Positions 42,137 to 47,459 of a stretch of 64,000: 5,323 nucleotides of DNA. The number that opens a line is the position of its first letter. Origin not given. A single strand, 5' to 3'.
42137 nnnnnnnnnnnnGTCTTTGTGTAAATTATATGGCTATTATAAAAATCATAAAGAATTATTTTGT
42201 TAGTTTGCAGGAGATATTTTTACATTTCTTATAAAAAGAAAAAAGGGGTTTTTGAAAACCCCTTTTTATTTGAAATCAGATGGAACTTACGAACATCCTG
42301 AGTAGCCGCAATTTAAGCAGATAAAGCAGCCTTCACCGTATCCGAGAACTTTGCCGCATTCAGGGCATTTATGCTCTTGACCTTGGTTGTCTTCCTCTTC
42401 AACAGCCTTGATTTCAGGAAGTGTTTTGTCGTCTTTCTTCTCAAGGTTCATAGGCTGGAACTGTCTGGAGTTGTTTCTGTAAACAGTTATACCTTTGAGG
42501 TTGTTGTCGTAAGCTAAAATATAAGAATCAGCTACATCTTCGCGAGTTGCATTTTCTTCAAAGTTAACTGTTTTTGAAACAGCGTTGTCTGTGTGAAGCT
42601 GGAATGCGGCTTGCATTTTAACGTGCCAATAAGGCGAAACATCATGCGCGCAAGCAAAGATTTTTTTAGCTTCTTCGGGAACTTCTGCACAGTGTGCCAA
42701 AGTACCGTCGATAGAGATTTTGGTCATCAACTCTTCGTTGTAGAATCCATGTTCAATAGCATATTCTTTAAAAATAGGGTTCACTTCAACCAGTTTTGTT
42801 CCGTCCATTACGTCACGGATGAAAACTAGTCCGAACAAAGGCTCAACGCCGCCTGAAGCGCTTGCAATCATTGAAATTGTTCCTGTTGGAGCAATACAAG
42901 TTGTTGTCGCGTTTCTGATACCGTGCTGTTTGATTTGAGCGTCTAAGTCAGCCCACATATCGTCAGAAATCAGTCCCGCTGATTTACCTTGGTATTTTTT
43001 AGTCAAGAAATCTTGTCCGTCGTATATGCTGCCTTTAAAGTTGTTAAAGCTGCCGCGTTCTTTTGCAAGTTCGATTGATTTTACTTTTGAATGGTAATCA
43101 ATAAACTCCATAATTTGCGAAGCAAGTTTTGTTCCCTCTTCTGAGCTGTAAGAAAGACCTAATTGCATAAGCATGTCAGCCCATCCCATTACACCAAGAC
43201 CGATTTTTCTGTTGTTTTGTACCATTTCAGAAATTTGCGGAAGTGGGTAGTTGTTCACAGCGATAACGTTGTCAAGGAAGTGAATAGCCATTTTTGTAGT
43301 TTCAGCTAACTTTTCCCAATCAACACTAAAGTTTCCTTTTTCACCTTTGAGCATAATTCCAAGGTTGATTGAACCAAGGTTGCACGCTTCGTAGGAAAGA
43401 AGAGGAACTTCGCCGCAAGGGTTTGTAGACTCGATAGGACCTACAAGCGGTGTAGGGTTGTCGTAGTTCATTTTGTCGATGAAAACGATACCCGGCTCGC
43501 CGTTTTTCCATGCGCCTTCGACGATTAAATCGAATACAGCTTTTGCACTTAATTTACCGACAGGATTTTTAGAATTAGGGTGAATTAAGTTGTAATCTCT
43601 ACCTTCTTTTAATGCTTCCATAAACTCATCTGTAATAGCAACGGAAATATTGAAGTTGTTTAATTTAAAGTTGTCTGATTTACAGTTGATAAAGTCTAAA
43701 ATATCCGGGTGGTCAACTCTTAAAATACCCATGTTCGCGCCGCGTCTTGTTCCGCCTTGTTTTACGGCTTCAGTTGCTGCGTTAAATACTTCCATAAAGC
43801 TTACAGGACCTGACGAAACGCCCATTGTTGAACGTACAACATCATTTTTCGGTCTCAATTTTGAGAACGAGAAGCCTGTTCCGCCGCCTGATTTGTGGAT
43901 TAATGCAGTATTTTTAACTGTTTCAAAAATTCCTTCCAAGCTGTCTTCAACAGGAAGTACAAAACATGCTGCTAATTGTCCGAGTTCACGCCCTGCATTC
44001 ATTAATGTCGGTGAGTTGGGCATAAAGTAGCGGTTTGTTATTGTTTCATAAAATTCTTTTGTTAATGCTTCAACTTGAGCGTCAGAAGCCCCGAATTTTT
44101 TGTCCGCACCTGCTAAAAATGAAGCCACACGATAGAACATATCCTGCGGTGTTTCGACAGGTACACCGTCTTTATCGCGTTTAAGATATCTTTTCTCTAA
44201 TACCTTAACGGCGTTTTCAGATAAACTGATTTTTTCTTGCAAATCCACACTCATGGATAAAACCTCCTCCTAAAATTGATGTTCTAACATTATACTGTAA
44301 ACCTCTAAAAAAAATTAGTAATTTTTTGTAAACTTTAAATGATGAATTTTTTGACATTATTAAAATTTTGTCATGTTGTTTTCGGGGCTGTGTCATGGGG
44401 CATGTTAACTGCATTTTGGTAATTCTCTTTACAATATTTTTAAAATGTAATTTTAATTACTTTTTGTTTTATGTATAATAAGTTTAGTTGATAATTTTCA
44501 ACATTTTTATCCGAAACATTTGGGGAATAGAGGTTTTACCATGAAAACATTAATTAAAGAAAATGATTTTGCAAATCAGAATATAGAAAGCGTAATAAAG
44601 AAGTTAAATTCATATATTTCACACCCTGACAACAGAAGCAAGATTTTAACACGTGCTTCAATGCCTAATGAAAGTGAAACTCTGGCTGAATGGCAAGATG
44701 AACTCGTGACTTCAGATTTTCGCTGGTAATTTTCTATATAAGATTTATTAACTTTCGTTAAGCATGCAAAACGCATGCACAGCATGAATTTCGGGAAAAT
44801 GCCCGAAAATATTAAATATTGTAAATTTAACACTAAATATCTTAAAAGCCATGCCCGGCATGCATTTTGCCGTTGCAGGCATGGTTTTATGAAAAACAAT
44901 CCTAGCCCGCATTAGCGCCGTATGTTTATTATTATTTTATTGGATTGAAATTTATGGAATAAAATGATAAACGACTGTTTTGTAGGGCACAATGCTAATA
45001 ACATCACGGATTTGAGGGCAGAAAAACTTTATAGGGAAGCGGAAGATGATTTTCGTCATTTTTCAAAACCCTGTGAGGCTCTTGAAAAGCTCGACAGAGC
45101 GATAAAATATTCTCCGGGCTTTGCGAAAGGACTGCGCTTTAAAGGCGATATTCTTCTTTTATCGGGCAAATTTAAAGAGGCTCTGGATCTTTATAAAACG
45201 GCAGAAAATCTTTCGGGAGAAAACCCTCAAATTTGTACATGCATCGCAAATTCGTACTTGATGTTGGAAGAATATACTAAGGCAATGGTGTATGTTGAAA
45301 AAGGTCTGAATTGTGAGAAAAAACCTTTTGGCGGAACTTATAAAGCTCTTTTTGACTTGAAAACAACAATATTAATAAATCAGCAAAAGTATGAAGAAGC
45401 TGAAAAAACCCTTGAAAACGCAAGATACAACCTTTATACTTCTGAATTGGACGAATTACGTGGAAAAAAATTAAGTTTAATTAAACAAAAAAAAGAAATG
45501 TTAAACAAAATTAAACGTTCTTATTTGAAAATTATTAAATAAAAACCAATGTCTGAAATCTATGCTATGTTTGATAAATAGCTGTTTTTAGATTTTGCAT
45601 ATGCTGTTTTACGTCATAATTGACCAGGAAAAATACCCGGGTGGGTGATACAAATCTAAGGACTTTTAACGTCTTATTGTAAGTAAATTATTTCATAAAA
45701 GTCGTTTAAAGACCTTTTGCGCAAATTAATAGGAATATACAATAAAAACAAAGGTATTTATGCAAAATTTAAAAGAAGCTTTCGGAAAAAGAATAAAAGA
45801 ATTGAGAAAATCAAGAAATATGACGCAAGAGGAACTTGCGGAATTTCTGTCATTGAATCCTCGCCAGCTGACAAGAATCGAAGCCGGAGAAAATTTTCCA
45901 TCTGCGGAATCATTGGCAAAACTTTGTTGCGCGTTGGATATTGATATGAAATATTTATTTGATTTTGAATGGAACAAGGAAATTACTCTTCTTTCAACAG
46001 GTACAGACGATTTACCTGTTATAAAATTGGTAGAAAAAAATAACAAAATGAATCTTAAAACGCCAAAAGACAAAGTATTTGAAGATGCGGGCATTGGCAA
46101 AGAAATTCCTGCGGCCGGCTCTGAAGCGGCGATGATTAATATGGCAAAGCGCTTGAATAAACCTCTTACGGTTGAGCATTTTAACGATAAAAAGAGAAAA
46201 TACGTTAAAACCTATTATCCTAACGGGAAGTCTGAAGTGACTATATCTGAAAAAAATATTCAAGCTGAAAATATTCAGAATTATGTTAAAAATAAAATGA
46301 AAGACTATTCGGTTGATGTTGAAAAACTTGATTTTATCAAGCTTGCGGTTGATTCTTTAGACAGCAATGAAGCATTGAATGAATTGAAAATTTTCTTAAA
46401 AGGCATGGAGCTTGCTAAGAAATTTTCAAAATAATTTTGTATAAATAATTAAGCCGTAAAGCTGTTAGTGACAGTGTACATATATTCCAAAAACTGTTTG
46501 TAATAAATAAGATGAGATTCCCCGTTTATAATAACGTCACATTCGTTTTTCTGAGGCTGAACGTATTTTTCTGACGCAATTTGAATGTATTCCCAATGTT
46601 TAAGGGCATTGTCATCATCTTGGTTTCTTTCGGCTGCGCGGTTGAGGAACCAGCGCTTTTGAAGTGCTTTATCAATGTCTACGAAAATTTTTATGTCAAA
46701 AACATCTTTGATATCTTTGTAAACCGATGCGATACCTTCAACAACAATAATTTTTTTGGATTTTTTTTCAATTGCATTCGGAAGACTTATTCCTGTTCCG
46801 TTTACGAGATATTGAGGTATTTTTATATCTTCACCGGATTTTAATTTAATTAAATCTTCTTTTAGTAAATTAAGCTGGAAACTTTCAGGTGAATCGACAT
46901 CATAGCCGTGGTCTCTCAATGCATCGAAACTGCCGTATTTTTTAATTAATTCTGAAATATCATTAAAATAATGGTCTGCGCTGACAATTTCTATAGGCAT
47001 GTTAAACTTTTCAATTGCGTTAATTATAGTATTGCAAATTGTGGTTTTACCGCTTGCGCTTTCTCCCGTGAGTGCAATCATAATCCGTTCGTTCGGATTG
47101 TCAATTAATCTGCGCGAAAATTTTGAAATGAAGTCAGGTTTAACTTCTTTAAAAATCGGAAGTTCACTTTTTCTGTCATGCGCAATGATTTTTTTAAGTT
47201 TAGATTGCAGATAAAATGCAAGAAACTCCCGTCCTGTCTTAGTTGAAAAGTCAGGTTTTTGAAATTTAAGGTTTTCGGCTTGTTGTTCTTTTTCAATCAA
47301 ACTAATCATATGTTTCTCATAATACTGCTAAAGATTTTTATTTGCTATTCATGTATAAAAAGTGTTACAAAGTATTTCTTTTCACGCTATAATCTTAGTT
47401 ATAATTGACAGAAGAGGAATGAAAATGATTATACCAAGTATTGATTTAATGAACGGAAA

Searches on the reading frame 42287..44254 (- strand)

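Call 35: search_protein_families(library=ncbifam, proteins=[window:42287-44254:-], max_evalue=0.00001)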
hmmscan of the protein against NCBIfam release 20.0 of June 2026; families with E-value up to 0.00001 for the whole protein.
window:42287-44254:- (655 aa): 21 families
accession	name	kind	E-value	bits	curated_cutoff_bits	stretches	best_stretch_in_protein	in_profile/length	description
NF006417.0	PRK08665.1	equivalog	4.5e-294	977.5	961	2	6-617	7-588/759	vitamin B12-dependent ribonucleotide reductase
NF005010.0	PRK06406.1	subfamily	6.1e-225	748.9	1125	3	59-413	214-565/771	vitamin B12-dependent ribonucleotide reductase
TIGR02504.1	NrdJ_Z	equivalog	5.1e-221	735.4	399.95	1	16-601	2-605/606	adenosylcobalamin-dependent ribonucleoside-diphosphate reductase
NF006207.0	PRK08332.1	equivalog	2.4e-136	456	2400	3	279-610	1241-1570/1684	vitamin B12-dependent ribonucleotide reductase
TIGR02506.1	NrdE_NrdA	equivalog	1.8e-119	399.9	341.05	2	234-590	247-610/616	ribonucleoside-diphosphate reductase subunit alpha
NF005122.0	PRK06556.1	equivalog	1e-113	380.9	859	2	198-620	285-726/960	vitamin B12-dependent ribonucleotide reductase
NF005544.0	PRK07207.1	equivalog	5.8e-95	319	965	2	234-626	542-937/965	ribonucleoside-diphosphate reductase subunit alpha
NF005991.0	PRK08115.1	equivalog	4.5e-92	309.4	854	2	234-623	432-797/858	vitamin B12-dependent ribonucleotide reductase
NF006577.0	PRK09102.1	equivalog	2.4e-84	283.7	620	2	3-408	17-415/604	ribonucleoside-diphosphate reductase subunit alpha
NF005101.0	PRK06539.1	equivalog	1.3e-83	281.4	988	2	234-589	395-755/822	ribonucleoside-diphosphate reductase subunit alpha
NF005401.0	PRK06948.1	subfamily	1.3e-77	261.9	906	1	32-598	28-586/604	ribonucleotide reductase-like protein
NF009029.0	PRK12365.1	equivalog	1.6e-75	254.8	1350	2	234-594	625-993/1046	ribonucleoside-diphosphate reductase subunit alpha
NF006665.0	PRK09209.1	equivalog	4.6e-75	253.3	1057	2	13-228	158-372/761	ribonucleoside-diphosphate reductase subunit alpha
NF005736.0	PRK07562.1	equivalog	4.6e-74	249.7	1737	4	200-407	396-601/1222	vitamin B12-dependent ribonucleotide reductase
NF005483.0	PRK07088.1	equivalog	6.2e-74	249.5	1214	2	14-228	161-374/764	ribonucleoside-diphosphate reductase subunit alpha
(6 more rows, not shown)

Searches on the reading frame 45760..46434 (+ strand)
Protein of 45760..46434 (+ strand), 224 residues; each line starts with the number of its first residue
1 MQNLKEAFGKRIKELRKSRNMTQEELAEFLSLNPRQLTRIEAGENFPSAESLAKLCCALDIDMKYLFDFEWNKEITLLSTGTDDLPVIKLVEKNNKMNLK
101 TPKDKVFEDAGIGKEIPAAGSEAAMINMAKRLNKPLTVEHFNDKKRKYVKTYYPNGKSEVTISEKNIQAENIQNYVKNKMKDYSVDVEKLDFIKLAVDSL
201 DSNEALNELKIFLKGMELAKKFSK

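Call 69: search_protein_families(library=pfam, proteins=[window:45760-46434:+], max_evalue=0.00001)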
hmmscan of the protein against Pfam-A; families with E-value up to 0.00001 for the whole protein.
window:45760-46434:+ (224 aa): 4 families
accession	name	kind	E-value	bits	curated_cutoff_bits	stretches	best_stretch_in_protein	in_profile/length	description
PF01381.28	HTH_3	-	1.2e-13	51.3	23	1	12-66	1-55/55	Helix-turn-helix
PF12844.13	HTH_19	-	4.1e-12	46.3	30.2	1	9-67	1-59/64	Helix-turn-helix domain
PF13560.12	HTH_31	-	3.8e-09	37.1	27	1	7-60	1-55/64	Helix-turn-helix domain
PF13443.12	HTH_26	-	4.8e-08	33.6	22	1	11-70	1-61/63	Cro/C1-type HTH DNA-binding domain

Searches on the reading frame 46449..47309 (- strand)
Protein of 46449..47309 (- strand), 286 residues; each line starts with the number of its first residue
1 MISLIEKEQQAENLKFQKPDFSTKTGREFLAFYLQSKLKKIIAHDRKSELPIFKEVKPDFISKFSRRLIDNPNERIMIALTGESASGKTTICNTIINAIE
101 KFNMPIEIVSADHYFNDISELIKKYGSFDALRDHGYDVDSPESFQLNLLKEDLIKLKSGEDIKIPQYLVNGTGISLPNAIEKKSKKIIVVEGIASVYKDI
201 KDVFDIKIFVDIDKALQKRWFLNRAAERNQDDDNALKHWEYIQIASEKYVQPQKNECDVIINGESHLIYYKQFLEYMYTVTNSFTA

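Call 69: search_protein_families(library=pfam, proteins=[window:46449-47309:-], max_evalue=0.00001)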
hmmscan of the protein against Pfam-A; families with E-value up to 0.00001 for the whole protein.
window:46449-47309:- (286 aa): 1 family
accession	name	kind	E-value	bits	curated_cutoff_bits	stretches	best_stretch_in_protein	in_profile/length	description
PF00485.24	PRK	-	2.8e-27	96.3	22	1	77-262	1-188/196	Phosphoribulokinase / Uridine kinase family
